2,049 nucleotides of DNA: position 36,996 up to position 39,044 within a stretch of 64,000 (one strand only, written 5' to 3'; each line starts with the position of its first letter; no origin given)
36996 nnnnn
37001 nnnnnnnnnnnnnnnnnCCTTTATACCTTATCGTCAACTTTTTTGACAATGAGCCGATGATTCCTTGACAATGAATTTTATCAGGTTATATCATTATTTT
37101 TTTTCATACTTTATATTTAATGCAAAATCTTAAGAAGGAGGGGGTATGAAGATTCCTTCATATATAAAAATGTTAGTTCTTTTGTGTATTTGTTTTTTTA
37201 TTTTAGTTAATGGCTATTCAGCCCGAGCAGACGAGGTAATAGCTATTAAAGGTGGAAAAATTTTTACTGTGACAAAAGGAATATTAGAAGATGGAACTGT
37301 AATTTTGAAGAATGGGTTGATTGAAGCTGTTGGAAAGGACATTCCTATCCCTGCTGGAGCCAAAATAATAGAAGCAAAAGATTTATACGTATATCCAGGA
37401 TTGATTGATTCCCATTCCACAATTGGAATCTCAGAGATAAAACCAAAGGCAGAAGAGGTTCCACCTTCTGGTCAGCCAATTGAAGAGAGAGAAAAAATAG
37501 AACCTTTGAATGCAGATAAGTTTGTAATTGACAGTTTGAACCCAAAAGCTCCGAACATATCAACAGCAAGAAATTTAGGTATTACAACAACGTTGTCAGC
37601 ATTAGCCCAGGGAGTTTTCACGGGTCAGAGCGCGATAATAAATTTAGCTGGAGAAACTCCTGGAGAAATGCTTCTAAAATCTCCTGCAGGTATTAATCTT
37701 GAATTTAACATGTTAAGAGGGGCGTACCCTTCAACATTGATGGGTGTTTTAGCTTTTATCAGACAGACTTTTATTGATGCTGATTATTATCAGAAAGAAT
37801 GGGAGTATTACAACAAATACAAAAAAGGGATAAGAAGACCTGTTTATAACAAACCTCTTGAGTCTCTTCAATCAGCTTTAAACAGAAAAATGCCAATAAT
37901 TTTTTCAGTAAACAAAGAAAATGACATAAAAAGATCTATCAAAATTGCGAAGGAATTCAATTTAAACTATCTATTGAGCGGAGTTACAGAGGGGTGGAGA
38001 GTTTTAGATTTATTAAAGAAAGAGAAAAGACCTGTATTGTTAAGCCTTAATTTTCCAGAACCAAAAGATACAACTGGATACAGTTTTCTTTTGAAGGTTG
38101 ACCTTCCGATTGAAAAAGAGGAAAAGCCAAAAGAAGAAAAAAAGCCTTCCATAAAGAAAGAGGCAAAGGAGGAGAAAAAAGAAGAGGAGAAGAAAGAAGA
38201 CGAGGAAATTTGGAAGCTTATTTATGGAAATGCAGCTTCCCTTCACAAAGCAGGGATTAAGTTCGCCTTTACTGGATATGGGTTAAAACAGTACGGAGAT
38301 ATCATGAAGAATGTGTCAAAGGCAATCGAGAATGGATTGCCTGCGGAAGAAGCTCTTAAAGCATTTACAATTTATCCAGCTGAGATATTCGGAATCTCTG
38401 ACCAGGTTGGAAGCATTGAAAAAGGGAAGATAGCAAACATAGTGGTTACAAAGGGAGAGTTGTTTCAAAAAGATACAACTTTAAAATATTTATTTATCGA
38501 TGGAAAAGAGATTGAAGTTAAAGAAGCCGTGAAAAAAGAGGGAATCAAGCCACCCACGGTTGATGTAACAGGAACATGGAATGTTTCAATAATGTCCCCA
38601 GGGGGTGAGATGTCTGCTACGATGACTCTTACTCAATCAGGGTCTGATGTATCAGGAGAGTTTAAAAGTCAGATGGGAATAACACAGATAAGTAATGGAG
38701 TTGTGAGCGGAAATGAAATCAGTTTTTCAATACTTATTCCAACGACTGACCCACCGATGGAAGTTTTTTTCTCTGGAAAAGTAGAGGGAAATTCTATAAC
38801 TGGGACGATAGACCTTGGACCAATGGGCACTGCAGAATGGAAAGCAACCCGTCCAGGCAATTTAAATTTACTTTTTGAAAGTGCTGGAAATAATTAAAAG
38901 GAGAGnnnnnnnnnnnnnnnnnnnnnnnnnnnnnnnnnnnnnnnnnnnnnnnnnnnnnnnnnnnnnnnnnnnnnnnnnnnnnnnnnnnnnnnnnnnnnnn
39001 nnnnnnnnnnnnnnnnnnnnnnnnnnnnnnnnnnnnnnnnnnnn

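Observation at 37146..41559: Three tandem secreted amidohydrolase paralogues; the first has a K/E-rich insertion and an extra C-terminal domain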

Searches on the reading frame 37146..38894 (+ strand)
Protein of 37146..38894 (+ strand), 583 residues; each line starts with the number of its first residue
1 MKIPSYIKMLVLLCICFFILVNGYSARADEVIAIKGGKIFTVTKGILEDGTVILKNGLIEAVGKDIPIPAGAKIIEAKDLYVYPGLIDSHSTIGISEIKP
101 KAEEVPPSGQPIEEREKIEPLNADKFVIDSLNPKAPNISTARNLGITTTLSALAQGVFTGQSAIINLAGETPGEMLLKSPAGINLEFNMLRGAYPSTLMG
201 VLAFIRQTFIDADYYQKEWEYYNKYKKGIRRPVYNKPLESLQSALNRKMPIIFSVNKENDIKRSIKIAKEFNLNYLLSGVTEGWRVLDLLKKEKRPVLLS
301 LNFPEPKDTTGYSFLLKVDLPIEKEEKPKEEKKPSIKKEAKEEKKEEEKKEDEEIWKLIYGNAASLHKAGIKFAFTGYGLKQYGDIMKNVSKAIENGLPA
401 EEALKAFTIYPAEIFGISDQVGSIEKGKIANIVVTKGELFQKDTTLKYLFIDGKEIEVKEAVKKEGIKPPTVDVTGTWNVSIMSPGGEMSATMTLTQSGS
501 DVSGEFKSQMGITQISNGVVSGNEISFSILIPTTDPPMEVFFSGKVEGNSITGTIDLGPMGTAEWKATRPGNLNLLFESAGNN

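Call 3: search_protein_families(library=pfam, proteins=[window:37146-38894:+], max_evalue=0.1)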
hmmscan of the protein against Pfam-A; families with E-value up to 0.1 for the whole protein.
window:37146-38894:+ (583 aa): 3 families
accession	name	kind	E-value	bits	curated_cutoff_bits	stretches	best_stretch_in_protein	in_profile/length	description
PF01979.26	Amidohydro_1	-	1.5e-13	51.1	25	1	366-455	238-344/345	Amidohydrolase family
PF07969.17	Amidohydro_3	-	2.1e-10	41.1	29.7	1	393-454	402-469/472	Amidohydrolase family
PF22643.2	NagA_N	-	0.069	13.8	27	0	35-71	5-40/51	NagA composite domain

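Call 4: search_protein_families(library=ncbifam, proteins=[window:37146-38894:+], max_evalue=0.1)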
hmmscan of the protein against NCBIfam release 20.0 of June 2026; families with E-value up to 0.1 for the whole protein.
window:37146-38894:+ (583 aa): 57 families (the best 25 are shown)
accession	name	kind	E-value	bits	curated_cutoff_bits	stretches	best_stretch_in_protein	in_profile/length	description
NF051886.1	XaaProDiPepCaul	equivalog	2.5e-14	53.1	500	2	340-441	277-379/398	Xaa-Pro dipeptidase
NF011990.0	PRK15446.2-6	subfamily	2.3e-13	49.6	233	2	32-108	3-81/390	alpha-D-ribose 1-methylphosphonate 5-triphosphate diphosphatase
TIGR01178.1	ade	equivalog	3.9e-13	48.7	472.5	2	382-479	260-352/552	adenine deaminase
NF006689.0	PRK09237.1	equivalog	8.6e-12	44.3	371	2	32-91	5-64/383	amidohydrolase/deacetylase family metallohydrolase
TIGR00221.1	nagA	equivalog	1.3e-11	44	225.65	2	387-438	317-369/380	N-acetylglucosamine-6-phosphate deacetylase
NF008371.0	PRK11170.1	equivalog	3.7e-11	42.5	483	2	388-446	315-369/382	N-acetylglucosamine-6-phosphate deacetylase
NF006056.0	PRK08204.1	subfamily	5.3e-11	41.9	391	2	33-91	6-65/449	hypothetical protein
NF009060.0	PRK12394.1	equivalog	5.1e-10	38.7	442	2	32-93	5-65/381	metallo-dependent hydrolase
TIGR01224.1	hutI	equivalog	1.9e-09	36.8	298.15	2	396-438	312-354/377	imidazolonepropionase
TIGR00857.1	pyrC_multi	subfamily_domain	1.1e-08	34.4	279.05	2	49-92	5-47/412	dihydroorotase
NF004701.0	PRK06038.1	equivalog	2.2e-08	33.2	609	1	31-104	5-77/432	N-ethylammeline chlorohydrolase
TIGR03178.1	allantoinase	equivalog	1.2e-07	30.9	357.85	1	34-93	4-60/441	allantoinase AllB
NF005557.0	PRK07228.1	equivalog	3e-07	29.5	522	2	386-436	325-375/445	5'-deoxyadenosine deaminase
TIGR02033.1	D-hydantoinase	equivalog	3.2e-07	29.7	393.25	1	33-94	2-61/454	dihydropyrimidinase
NF011989.0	PRK15446.2-5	equivalog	4.2e-07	29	565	1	43-103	14-73/385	alpha-D-ribose 1-methylphosphonate 5-triphosphate diphosphatase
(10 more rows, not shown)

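Call 10: search_solved_structures(query=window:37146-38894:+, max_evalue=0.01, show_alignments=1)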
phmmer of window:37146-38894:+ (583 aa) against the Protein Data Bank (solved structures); distinct sequences matched with E-value up to 0.01: 58.
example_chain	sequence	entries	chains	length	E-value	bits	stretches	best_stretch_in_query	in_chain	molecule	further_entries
3ooq_A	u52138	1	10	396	1.9e-33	119.1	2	32-300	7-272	amidohydrolase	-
8ihs_A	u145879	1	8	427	8e-11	44.4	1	354-440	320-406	Amidohydrolase family protein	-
8ihq_A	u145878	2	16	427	1.1e-10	43.9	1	354-440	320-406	Amidohydrolase family protein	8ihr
8j85_A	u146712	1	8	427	1.2e-10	43.7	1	354-440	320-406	Amidohydrolase family protein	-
9kov_A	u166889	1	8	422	4.6e-10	41.9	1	363-451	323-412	trum-mut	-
2qs8_A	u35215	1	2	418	9e-10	40.9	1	366-447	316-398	Xaa-Pro Dipeptidase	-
8yak_A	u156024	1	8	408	2.3e-09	39.5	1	357-439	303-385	Imidazolonepropionase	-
9l36_A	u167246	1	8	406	2.5e-09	39.4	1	357-440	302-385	Amidohydrolase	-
3mtw_A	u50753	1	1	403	2.5e-09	39.4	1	345-447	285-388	L-Arginine carboxypeptidase Cc2672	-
8yag_A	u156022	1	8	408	3.5e-09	39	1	357-439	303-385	Imidazolonepropionase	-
9l2o_B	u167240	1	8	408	4.7e-09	38.5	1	361-439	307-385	Imidazolonepropionase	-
3be7_A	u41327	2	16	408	2.7e-07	32.7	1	341-435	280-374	Zn-dependent arginine carboxypeptidase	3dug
9l6p_A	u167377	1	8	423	1.4e-06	30.4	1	354-438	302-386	LlADH-WT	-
9l2t_G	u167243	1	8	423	4.1e-06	28.8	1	355-438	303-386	Amide hydrolase LlADH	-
4h00_A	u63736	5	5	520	4.1e-06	28.8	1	23-95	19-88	dihydropyrimidinase | Chromosome 8 SCAF14545, whole genome shotgun sequence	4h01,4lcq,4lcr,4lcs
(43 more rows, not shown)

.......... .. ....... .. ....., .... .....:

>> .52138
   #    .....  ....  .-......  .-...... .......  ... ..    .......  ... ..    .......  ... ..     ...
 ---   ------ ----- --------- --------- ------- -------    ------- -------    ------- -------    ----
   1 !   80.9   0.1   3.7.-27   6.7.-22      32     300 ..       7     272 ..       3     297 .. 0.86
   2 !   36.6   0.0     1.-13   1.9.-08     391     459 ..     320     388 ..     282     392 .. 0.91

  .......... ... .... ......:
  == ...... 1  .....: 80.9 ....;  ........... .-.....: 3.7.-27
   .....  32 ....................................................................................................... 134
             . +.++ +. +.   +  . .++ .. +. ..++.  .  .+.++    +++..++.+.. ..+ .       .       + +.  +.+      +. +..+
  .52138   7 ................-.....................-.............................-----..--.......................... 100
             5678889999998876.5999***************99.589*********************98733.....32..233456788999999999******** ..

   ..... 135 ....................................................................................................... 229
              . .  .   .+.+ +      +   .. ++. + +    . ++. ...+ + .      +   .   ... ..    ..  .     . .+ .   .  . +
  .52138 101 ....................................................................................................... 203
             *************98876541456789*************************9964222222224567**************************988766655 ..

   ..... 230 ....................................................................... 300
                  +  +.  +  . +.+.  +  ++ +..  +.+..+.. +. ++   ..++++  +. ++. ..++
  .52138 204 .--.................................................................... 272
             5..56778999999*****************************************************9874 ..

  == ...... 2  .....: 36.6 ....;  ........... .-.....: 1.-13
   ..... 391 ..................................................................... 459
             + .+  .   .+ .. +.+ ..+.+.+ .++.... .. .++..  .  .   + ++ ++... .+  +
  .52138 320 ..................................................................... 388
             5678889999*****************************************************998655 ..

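Call 12: find_encoding_contigs(protein=window:37146-38894:+, flank=6000, max_places=5)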
Protein window:37146-38894:+ (583 aa): no gene with exactly this product is on record in the collection.
